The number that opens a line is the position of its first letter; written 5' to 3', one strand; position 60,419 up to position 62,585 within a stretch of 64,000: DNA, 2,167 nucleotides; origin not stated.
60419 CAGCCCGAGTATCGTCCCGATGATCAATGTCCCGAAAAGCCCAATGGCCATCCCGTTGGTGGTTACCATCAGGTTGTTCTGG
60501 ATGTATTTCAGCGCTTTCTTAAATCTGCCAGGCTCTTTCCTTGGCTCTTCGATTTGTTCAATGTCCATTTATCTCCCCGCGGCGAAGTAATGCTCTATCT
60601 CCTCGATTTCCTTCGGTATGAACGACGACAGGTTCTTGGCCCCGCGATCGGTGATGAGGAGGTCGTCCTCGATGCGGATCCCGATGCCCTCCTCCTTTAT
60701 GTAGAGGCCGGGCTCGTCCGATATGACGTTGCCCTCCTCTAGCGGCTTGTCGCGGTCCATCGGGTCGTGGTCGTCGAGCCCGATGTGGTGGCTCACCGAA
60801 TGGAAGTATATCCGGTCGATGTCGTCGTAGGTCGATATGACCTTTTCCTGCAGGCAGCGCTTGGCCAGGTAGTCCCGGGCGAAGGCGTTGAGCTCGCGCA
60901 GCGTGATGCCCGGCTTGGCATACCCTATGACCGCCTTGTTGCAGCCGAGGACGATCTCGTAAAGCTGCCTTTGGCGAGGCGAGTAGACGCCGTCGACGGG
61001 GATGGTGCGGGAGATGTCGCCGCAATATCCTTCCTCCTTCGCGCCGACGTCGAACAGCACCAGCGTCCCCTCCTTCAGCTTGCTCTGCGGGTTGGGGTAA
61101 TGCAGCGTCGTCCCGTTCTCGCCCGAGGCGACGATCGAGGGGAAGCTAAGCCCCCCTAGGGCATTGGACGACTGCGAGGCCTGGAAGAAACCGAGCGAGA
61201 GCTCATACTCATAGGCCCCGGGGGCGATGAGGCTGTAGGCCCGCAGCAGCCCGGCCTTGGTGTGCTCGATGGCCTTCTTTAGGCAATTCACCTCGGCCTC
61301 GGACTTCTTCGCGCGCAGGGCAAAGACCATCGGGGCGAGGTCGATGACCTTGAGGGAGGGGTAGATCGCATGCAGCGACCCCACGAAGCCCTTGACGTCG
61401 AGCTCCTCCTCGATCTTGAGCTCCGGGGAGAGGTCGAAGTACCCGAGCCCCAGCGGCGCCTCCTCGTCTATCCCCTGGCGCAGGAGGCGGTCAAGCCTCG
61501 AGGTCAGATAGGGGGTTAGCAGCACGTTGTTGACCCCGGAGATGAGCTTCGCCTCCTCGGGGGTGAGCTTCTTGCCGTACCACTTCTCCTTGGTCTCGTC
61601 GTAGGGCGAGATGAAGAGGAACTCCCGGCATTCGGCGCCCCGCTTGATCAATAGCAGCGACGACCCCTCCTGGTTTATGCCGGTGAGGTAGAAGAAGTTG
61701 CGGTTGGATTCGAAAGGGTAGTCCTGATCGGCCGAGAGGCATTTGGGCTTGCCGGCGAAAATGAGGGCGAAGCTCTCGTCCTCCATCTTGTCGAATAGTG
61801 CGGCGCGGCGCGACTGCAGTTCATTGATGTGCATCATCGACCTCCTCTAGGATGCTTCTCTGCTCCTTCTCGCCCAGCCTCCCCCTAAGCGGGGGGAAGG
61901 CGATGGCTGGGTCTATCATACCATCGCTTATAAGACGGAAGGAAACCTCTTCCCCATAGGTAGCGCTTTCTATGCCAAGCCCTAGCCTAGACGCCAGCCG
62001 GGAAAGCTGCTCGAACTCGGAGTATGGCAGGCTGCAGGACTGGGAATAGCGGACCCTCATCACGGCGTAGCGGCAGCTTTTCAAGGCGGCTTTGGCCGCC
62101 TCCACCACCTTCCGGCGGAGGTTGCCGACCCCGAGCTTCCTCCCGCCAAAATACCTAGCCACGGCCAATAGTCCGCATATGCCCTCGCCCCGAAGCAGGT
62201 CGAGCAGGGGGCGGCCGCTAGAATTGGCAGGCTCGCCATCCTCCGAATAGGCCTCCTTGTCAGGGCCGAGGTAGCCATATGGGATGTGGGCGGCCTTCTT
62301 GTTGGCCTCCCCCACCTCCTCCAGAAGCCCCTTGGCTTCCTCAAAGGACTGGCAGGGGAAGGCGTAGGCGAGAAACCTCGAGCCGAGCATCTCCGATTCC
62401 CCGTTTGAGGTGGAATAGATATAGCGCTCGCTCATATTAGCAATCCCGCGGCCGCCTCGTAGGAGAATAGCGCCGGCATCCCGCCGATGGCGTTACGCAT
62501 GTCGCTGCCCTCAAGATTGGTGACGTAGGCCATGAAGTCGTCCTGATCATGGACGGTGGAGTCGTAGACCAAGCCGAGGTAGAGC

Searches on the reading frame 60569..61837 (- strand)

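Call 48: search_protein_families(library=pfam, proteins=[window:60569-61837:-], max_evalue=0.01)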
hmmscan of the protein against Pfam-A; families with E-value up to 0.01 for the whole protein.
window:60569-61837:- (422 aa): 3 families
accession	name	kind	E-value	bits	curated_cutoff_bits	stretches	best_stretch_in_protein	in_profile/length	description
PF00557.29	Peptidase_M24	-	4.4e-49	167.5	23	1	185-397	2-208/208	Metallopeptidase family M24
PF05195.22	AMP_N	-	1.5e-27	96.1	24.6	1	8-120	2-115/121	Aminopeptidase P, N-terminal domain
PF21216.2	PepQ_N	-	0.0011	19.3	27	1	3-80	6-82/152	Xaa-Pro dipeptidase, N-terminal domain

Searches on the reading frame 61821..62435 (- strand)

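Call 48: search_protein_families(library=pfam, proteins=[window:61821-62435:-], max_evalue=0.01)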
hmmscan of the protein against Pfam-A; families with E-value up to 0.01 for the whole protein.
window:61821-62435:- (204 aa): 1 family
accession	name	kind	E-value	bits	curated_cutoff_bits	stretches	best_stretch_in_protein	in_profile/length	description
PF01205.25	UPF0029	-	1.1e-21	77.3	27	1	18-118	2-107/107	Uncharacterized protein family UPF0029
